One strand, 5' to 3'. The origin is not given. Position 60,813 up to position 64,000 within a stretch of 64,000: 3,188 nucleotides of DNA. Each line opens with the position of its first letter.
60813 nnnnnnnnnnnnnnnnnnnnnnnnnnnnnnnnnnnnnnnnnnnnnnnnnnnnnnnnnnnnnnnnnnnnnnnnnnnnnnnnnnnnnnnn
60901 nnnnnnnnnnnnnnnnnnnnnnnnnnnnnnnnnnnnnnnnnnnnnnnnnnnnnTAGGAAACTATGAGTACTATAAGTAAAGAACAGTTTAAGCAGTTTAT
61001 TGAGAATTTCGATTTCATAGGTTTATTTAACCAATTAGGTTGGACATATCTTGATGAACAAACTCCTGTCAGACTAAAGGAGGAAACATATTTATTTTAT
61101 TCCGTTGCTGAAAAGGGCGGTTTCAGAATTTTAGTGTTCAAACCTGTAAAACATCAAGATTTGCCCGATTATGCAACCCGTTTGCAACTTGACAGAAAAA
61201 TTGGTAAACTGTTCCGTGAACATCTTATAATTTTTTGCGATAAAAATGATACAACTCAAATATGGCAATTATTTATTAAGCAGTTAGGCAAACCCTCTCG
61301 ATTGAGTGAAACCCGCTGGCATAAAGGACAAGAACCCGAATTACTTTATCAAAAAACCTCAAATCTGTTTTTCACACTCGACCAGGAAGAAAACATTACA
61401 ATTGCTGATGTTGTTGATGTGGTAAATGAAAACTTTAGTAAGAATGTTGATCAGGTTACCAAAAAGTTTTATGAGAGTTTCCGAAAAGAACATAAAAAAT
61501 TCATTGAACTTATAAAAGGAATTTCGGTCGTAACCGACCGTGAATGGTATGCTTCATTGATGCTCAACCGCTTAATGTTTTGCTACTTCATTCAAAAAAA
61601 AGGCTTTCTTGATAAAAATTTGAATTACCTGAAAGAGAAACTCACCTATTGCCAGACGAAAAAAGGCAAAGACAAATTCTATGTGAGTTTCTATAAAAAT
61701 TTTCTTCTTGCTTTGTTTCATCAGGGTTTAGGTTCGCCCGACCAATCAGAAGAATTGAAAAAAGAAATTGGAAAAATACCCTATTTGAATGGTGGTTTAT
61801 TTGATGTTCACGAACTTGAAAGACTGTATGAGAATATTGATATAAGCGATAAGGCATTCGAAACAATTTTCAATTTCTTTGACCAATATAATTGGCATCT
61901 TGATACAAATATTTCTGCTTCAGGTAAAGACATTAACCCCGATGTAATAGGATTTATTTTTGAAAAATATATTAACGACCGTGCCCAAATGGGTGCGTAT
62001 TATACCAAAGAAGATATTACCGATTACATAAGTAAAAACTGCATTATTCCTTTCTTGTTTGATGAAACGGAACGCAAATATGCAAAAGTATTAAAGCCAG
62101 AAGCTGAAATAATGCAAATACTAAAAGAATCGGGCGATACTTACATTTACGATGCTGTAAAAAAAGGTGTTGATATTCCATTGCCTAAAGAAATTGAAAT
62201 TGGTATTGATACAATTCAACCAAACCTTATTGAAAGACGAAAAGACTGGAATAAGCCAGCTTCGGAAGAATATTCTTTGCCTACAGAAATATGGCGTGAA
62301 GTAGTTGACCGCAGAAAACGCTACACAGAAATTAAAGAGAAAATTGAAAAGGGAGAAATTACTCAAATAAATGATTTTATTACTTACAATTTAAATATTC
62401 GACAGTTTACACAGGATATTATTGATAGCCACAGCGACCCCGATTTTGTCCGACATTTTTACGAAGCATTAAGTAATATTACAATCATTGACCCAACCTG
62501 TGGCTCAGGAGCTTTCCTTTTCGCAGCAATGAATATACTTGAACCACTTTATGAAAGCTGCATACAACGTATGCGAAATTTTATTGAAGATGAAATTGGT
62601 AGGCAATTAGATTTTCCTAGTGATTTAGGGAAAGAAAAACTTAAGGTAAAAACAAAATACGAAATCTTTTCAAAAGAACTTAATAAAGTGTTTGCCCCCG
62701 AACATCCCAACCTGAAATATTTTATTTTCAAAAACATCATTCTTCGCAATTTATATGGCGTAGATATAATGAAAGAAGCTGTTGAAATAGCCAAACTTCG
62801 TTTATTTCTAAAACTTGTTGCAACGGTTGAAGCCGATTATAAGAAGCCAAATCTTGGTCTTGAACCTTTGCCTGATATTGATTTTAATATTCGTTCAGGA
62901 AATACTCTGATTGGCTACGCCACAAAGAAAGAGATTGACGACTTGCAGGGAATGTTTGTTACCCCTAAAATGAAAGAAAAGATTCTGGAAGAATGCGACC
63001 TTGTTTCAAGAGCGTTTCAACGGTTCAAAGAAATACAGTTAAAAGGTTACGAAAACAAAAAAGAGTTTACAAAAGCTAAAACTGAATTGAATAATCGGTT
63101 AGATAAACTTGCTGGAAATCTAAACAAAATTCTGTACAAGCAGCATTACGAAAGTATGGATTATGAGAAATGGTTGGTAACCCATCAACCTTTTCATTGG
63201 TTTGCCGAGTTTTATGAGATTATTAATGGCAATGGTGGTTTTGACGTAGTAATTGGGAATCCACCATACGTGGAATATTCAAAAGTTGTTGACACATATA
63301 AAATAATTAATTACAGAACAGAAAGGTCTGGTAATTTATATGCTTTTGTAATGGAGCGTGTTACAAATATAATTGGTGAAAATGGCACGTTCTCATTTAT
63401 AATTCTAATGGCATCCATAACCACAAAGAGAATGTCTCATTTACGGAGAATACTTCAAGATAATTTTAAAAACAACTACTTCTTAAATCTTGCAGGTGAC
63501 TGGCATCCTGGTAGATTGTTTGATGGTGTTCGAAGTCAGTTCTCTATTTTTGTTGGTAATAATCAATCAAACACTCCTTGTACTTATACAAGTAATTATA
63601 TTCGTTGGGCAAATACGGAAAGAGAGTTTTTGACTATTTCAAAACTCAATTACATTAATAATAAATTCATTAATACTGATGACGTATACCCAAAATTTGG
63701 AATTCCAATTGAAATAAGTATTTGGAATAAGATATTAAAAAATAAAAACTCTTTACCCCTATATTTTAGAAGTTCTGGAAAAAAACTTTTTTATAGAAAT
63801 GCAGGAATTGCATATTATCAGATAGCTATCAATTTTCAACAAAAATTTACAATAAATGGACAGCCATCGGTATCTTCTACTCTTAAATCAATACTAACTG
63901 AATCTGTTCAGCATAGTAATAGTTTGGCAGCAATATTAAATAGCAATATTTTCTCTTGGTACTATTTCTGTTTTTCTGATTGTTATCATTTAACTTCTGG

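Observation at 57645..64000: HKD-nuclease/SNF2-helicase fusion tightly coupled to a large PglX/Eco57I-like adenine methyltransferase: candidate atypical defence system, cut off by the window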

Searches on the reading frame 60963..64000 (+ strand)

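Call 7: search_protein_families(library=pfam, proteins=[window:60963-64000:+], max_evalue=0.01)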
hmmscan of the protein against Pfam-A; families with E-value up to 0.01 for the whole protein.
window:60963-64000:+ (1012 aa): 3 families
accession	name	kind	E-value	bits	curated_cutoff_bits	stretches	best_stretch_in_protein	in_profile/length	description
PF07669.17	Eco57I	-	4.6e-25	89.1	25.3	1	596-839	2-158/171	Eco57I restriction-modification methylase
PF20473.4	MmeI_Mtase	-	5.2e-09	36.1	27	1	495-617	10-85/259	MmeI, DNA-methyltransferase domain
PF01170.24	UPF0020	-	0.0063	16.7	22.3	0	507-611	31-93/197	RMKL-like, methyltransferase domain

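Call 8: search_protein_families(library=padloc, proteins=[window:60963-64000:+], max_evalue=0.01)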
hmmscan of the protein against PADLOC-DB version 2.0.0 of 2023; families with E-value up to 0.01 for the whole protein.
window:60963-64000:+ (1012 aa): 35 families (the best 25 are shown)
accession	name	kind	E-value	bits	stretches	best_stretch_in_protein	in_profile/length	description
PDLC03628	REase_MTase_IIG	-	1.7e-263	875.4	1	9-1010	8-999/1100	Type IIG restriction enzyme-methyltransferase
PDLC03612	REase_MTase_IIG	-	5.2e-32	109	3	722-870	769-917/1247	Type IIG restriction enzyme-methyltransferase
PDLC03601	REase_MTase_IIG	-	3e-25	86.2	2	591-835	503-753/1110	Type IIG restriction enzyme-methyltransferase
PDLC03604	REase_MTase_IIG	-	1.5e-21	74.2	2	730-834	506-618/1011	Type IIG restriction enzyme-methyltransferase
PDLC03596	REase_MTase_IIG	-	1.2e-20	71.2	1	571-905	566-857/1148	Type IIG restriction enzyme-methyltransferase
PDLC02643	DrmMI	-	1.3e-20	71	2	731-814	840-932/1347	DrmMI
PDLC02521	PglX|PglXI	-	2.6e-14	50.2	2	589-888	344-608/1174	PglX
PDLC02523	PglX|PglXI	-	3.3e-13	46.3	2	588-835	376-637/1428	PglX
PDLC02644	DrmMI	-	3e-12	43.3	2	740-815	361-446/988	DrmMI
PDLC02638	DrmMI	-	4.7e-12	42.9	2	731-778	843-890/935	DrmMI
PDLC03629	REase_MTase_IIG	-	8.5e-12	41.7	1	589-652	484-536/1182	Type IIG restriction enzyme-methyltransferase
PDLC03609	REase_MTase_IIG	-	8.9e-12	41.6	2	737-833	536-634/1066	Type IIG restriction enzyme-methyltransferase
PDLC02527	PglX|PglXI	-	2.3e-11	40.2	2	503-617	301-390/1332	PglX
PDLC03598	REase_MTase_IIG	-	3.5e-11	39.7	2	156-376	156-341/912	Type IIG restriction enzyme-methyltransferase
PDLC03600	REase_MTase_IIG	-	4.1e-10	36.2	2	592-840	340-579/1205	Type IIG restriction enzyme-methyltransferase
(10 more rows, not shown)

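Call 9: search_protein_families(library=ncbifam, proteins=[window:60963-64000:+], max_evalue=0.01)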
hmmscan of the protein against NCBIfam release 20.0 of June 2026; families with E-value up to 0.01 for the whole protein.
window:60963-64000:+ (1012 aa): 5 families
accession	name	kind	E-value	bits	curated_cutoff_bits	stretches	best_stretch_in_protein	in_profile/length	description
NF033452.1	BREX_1_MTaseX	exception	6.8e-20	70.6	500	1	503-843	312-593/1210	BREX-1 system adenine-specific DNA-methyltransferase PglX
NF033455.1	BREX_6_MTaseX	exception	4.1e-15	54.4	900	2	588-836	370-631/1319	BREX-6 system adenine-specific DNA-methyltransferase PglX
NF033451.1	BREX_2_MTaseX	equivalog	2.4e-07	28.9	400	0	502-524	221-243/1185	BREX-2 system adenine-specific DNA-methyltransferase PglX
NF033454.1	BREX_5_MTaseX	exception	2.9e-06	25.1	900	1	501-532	298-329/1404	BREX-5 system adenine-specific DNA-methyltransferase PglX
TIGR03534.1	RF_mod_PrmC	equivalog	0.0077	15.7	199.1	0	746-773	147-170/253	peptide chain release factor N(5)-glutamine methyltransferase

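Call 71: predict_structure(alignment_id=A5)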
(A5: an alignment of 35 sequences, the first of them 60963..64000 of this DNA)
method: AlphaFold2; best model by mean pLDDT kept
length: 1012 residues; sequences in the alignment: 35
mean_pLDDT: 65.6   pTM: 0.37
mean pLDDT of the five models: 65.6, 60.3, 59.3, 55.9, 54.5
residues with pLDDT >= 90: 28; 70-90: 478; 50-70: 259; < 50: 247
segments of 3 or more residues with pLDDT < 50: 108-111, 149-163, 272-281, 313-349, 401-405, 430-448, 507-517, 550-562, 579-665, 739-757, 847-856, 890-892
pLDDT, mean of each block of 10 residues (from residue 1): 76 88 80 81 84 78 76 83 75 86 61 73 74 53 55 42 53 74 79 71 69 66 85 83 77 56 69 43 64 84 76 45 42 37 36 59 79 73 80 62 50 51 54 43 42 71 76 70 87 87 58 41 70 84 65 41 65 63 37 33 34 34 30 25 24 35 50 68 65 59 72 68 61 61 35 42 65 73 82 83 80 84 87 90 60 54 86 85 54 71 75 87 78 84 76 81 80 86 89 87 78 60
secondary structure, 60 per line:
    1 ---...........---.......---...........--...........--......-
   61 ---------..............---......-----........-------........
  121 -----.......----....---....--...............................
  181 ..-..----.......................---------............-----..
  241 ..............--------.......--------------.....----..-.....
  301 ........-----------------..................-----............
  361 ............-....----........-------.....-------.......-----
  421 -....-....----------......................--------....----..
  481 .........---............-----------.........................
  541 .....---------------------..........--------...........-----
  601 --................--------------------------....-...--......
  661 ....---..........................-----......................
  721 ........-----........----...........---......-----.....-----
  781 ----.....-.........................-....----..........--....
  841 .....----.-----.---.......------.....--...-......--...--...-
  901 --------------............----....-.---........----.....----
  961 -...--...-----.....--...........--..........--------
elements in order (helices of 4 or more, strands of 3 or more residues): H6-14 H18-24 E28-38 E41-51 E54-59 H70-83 E87-92 E98-105 E113-120 H126-132 E137-140 E144-147 H150-182 H190-212 H222-233 H239-254 H263-269 H284-288 H296-308 H326-343 H349-372 H374-377 H382-389 H397-401 H409-415 H422-425 H427-430 H441-462 H471-474 H479-489 H493-504 H516-545 H567-576 H585-595 H603-618 H645-648 H655-664 H668-693 H699-728 H734-741 H746-756 E760-765 H772-775 H785-789 H792-803 E804-815 H817-820 H825-834 E837-845 E860-866 E873-877 E880-882 H884-889 E897-899 H915-926 H931-934 E940-947 E952-956 E962-964 E967-969 E975-979 H982-992 H995-1004

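Call 78: fold_search(model_id=the predicted structure, library=pdb)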
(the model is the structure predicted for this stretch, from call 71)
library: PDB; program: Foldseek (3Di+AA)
matches with E <= 10: 590; with E <= 0.001: 56
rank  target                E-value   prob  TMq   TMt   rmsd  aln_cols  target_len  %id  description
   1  9ewz_C                2.3e-06  1.00  0.18  0.16  25.0       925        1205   14  Cryo-EM structure of the E. coli BrxX methyltransferase in complex with DNA (released 2025-03-05)
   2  8q56_A                2.4e-06  1.00  0.16  0.14  26.0       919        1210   15  PglX methyltransferase of Salmonella BREX phage defence system (aka BrxX) bound to inhibitor Ocr (released 2024-08-21)
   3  8c45_A                3.2e-06  1.00  0.17  0.15  25.9       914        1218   13  PglX methyltransferase from the Salmonella BREX phage defence system (aka BrxX) (released 2024-07-10)
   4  8c45_B                4.2e-06  1.00  0.16  0.14  26.2       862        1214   13  PglX methyltransferase from the Salmonella BREX phage defence system (aka BrxX) (released 2024-07-10)
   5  7lo5_B                4.8e-06  1.00  0.18  0.18  23.6       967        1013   10  cryoEM structure DrdV-DNA complex (released 2021-03-17)
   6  8zek_A                5.5e-06  1.00  0.14  0.13  26.4       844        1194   14  Cryo-EM structure of the E. coli BrxX methyltransferase complexed with Ocr (released 2024-12-11)
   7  5ffj_A                1.1e-05  1.00  0.15  0.14  24.7       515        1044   13  Structure of a nuclease-deletion mutant of the Type ISP restriction-modification enzyme LlaGI in complex with a DNA su (released 2016-03-30)
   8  7lo5_D                1.7e-05  1.00  0.18  0.18  23.4       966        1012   10  cryoEM structure DrdV-DNA complex (released 2021-03-17)
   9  7lo5_A                2.4e-05  1.00  0.17  0.17  24.4       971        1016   10  cryoEM structure DrdV-DNA complex (released 2021-03-17)
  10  9ex7_A                2.4e-05  1.00  0.16  0.15  26.5       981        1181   13  Cryo-EM structure of the E. coli BrxX methyltransferase in complex with Ocr (released 2025-03-05)
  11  5ffj_B                3.1e-05  1.00  0.14  0.12  25.6       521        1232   13  Structure of a nuclease-deletion mutant of the Type ISP restriction-modification enzyme LlaGI in complex with a DNA su (released 2016-03-30)
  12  8cy2_A                3.6e-05  1.00  0.13  0.23   6.4       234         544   16  CamA Adenine Methyltransferase Complexed to Cognate Substrate DNA and Inhibitor APNEA (Compound 9) (released 2023-01-11)
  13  4xqk_A                4.0e-05  1.00  0.12  0.09  25.6       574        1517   14  ATP-dependent Type ISP restriction-modification enzyme LlaBIII bound to DNA (released 2015-09-16)
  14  8cxt_A                4.1e-05  1.00  0.13  0.23   5.0       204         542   17  CamA Adenine Methyltransferase Complexed to Cognate Substrate DNA and Inhibitor N6-benzyladenosine (Compound 1) (released 2023-01-11)
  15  7lvv_B                4.5e-05  1.00  0.18  0.18  23.2       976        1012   11  cryoEM structure DrdV-DNA complex (released 2021-03-17)
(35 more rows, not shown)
